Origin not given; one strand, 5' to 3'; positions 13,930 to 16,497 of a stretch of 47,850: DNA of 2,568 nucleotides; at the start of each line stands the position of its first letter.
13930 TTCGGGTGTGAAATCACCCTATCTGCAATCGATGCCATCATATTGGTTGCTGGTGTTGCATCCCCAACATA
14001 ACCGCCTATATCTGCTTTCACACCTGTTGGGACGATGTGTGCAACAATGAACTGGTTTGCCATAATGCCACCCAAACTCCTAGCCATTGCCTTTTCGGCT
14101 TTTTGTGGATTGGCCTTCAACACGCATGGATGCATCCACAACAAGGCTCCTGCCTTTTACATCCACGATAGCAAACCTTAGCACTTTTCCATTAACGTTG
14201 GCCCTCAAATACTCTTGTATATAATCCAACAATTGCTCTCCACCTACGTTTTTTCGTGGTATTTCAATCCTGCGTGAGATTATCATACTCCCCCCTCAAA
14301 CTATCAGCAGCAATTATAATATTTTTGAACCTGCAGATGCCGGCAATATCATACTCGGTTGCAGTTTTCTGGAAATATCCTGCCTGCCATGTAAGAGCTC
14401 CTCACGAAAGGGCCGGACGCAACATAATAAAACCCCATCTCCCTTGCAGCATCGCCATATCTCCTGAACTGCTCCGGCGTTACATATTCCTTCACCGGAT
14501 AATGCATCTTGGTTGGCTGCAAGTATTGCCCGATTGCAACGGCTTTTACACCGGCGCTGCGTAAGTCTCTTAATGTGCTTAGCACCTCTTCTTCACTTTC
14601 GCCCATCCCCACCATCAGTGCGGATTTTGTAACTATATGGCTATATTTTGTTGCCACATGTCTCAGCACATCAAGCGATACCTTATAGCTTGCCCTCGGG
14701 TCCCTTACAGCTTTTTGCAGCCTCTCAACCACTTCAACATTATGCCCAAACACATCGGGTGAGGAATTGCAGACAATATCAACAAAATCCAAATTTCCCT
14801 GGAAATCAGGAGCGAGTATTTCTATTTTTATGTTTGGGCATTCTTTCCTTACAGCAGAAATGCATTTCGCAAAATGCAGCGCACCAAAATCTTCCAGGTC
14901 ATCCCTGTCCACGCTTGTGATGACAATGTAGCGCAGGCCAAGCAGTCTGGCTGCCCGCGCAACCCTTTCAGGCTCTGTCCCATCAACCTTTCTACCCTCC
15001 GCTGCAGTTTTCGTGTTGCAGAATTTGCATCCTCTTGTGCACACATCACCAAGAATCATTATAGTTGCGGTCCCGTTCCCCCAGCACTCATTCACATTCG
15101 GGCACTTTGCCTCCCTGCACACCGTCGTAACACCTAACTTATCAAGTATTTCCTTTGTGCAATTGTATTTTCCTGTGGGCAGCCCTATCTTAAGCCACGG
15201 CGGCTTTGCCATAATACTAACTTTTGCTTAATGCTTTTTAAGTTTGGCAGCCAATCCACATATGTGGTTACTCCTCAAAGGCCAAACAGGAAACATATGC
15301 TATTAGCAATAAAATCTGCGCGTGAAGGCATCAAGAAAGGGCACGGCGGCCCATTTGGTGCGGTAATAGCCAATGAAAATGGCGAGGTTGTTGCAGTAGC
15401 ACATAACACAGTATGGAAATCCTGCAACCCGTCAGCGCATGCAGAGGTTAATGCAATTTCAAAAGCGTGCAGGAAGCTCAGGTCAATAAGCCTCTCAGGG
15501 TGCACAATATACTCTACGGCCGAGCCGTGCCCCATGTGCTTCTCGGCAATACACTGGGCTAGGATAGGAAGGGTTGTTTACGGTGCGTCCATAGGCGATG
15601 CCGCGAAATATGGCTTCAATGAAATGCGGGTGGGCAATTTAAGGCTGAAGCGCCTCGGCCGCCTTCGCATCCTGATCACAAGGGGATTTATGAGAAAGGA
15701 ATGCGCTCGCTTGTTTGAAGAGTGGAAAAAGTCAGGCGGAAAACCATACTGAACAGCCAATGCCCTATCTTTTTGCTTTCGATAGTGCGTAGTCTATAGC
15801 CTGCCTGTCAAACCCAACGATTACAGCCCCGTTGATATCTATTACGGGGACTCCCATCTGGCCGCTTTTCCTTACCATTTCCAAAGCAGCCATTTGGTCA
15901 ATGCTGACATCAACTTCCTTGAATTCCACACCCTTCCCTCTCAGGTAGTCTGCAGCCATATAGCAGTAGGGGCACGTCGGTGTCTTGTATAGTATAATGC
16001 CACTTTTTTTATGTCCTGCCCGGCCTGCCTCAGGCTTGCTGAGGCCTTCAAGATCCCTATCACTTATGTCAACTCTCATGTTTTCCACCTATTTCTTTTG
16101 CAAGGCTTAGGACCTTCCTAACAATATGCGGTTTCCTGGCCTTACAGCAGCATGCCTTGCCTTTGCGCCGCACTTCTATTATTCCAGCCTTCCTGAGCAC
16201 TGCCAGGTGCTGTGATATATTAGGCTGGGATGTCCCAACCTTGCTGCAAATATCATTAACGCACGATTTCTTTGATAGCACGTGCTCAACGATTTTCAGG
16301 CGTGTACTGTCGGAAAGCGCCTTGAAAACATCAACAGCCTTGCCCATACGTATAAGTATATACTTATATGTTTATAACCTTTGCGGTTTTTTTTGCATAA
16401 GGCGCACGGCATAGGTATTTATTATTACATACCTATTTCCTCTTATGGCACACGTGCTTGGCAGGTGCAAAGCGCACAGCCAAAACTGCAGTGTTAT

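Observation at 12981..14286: Uncharacterised DUF3326-like protein plus a 68-aa ORF embedded between lipA and the 2-oxoacid dehydrogenase E1 genes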

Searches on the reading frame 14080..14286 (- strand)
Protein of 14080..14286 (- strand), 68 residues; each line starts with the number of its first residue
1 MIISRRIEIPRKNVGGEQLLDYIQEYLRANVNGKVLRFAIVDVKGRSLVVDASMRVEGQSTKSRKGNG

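Call 3: search_protein_families(library=pfam, proteins=[window:14080-14286:-], max_evalue=0.01)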
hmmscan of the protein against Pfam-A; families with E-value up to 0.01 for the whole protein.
window:14080-14286:- (68 aa): 0 families

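Call 5: search_protein_families(library=ncbifam, proteins=[window:14080-14286:-], max_evalue=0.01)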
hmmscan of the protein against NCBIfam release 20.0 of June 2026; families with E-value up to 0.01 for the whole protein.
window:14080-14286:- (68 aa): 0 families

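Call 38: find_homologous_proteins(query=window:14080-14286:-, max_evalue=0.01)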
Query window:14080-14286:- (68 aa): 1 proteins with E <= 0.01 among 1 candidates.
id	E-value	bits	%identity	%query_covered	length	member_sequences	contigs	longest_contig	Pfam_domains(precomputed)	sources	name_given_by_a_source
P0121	4.3e-35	135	100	100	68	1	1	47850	-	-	-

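Call 50: search_protein_representatives(protein=window:14080-14286:-)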
Query: 68 residues. Proteins with E-value up to 0.001 (for the whole library): 10; up to 1e-10: 4; up to 1e-30: 0. The best 10 are listed.
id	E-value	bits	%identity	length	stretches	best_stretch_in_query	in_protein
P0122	6.3e-13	64.0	52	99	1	1-61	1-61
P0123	1.6e-12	62.7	51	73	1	1-68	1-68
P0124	5.5e-12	61.0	50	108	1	1-68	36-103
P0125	3.7e-11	58.4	50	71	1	1-68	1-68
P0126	1.3e-09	53.6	61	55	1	2-57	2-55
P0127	5.7e-08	48.4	51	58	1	1-57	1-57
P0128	4.1e-05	39.5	48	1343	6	25-49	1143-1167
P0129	6.3e-05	38.9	40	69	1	1-64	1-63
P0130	6.7e-05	38.8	30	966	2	16-55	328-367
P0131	9.3e-04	35.2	38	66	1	3-58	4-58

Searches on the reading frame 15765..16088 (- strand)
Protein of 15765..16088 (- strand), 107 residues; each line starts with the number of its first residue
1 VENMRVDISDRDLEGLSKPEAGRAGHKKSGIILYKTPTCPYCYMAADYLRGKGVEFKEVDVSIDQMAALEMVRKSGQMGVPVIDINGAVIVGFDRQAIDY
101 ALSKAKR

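Call 5: search_protein_families(library=ncbifam, proteins=[window:15765-16088:-], max_evalue=0.01)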
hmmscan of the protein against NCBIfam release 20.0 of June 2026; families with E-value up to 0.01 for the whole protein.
window:15765-16088:- (107 aa): 17 families
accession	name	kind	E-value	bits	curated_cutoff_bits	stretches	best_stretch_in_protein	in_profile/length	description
TIGR02196.1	GlrX_YruB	hypoth_equivalog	6.9e-25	87.4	88.55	1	31-102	2-73/74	glutaredoxin-like protein, YruB-family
NF041212.1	Uxx_star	subfamily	2.2e-15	56.7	66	1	31-95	1-66/70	Uxx-star family glutaredoxin-like (seleno)protein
TIGR02181.1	GRX_bact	equivalog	3.8e-14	52.7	90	1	31-94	1-65/80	glutaredoxin 3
NF007923.0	PRK10638.1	equivalog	1.5e-12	47.4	129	1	31-95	4-68/83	glutaredoxin 3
NF041211.1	gluta_UXX_star_2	equivalog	2e-10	40.5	100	1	31-94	1-65/71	UXX-star (seleno)protein family 2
TIGR02190.1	GlrX-dom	hypoth_equivalog_domain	9.3e-10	38.3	99.3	1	27-95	6-73/79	glutaredoxin-family domain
TIGR02194.1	GlrX_NrdH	subfamily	1.9e-09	37.6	85.75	1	31-98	1-68/72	glutaredoxin-like protein NrdH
NF045501.1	HUGP_GUXX-star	exception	5.4e-09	35.9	325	1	27-94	163-231/236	HUGP/GUXX-star fusion selenoprotein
TIGR02200.1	GlrX_actino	hypoth_equivalog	5.8e-09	36.2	89.5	1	32-87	3-59/77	mycoredoxin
NF041114.2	gluta_UXX_star_1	equivalog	1.4e-08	34.8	72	1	31-94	1-65/70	UXX-star selenoprotein family 1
NF047338.1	gluta_UXX_star_3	exception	1.2e-07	31.7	97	1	31-87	1-57/70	UXX-star (seleno)protein family 3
TIGR00411.1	redox_disulf_1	equivalog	5e-07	29.7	92.75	1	32-92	4-67/82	MJ0307 family thioredoxin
TIGR02180.1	GRX_euk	equivalog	2.8e-05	24.2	87.25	1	31-94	1-69/84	glutaredoxin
TIGR02187.2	PDO_seleno_TRX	equivalog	0.00074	18.9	185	1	31-89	132-191/209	protein disulfide oxidoreductase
NF000512.2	blaSGM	exception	0.0032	16.9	500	0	75-97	31-53/285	SGM family class A beta-lactamase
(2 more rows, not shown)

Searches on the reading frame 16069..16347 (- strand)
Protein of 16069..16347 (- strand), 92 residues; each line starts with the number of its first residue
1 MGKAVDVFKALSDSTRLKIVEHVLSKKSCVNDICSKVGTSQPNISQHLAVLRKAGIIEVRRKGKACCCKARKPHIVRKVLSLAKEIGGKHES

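Call 5: search_protein_families(library=ncbifam, proteins=[window:16069-16347:-], max_evalue=0.01)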
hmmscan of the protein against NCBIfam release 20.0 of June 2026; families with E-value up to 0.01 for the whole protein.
window:16069-16347:- (92 aa): 14 families
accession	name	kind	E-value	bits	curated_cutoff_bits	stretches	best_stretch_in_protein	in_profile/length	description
NF033788.1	HTH_metalloreg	subfamily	5.3e-25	87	55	1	5-75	2-73/77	metalloregulator ArsR/SmtB family transcription factor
NF007528.0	PRK10141.1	subfamily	8.4e-16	57.9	97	1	3-75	5-77/117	metalloregulator ArsR/SmtB family transcription factor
NF033789.1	repress_SdpR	subfamily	1.4e-14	53.7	100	1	7-66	1-60/79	autorepressor SdpR family transcription factor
NF040642.1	sulf_sens_BigR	equivalog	4.2e-12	46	155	1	5-66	11-72/95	sulfite-sensing transcriptional repressor BigR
NF045707.1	Dbac_1936_reg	equivalog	1.8e-11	43.9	115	1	7-76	10-79/99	ArsR/SmtB-type metalloregulator TsoR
NF041413.1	ArsR_Rv2640c_fam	equivalog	2.6e-10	40.7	155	1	8-73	36-104/118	Rv2640c family ArsR-like transcriptional regulator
NF047906.1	CdPbTransRegCmtR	equivalog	3.1e-09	36.7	150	1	9-82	16-89/104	Cd(II)/Pb(II)-sensing metalloregulatory transcriptional regulator CmtR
TIGR01884.1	cas_HTH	subfamily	1e-06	28.3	60.2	1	8-66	136-196/202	CRISPR-associated CARF protein Csa3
NF053755.1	MsvR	equivalog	2e-06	27.7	220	1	8-61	7-60/236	transcriptional factor MsvR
NF053602.1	Phr_regulator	exception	7.3e-05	22.4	320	1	2-82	3-79/191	heat shock transcription regulator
NF052532.1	TransRegPagRBaca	equivalog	0.00051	20.1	170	1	4-82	17-94/99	transcriptional repressor PagR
NF007316.0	PRK09802.1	equivalog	0.00094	18.4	351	1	14-79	17-82/269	DeoR family transcriptional regulator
NF040755.1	AgaR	equivalog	0.0041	16.3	260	1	15-75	7-67/256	transcriptional repressor AgaR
NF047699.2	sulf_reg_SurR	exception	0.0048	16.6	250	1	5-72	2-69/221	sulfur metabolism transcriptional regulator SurR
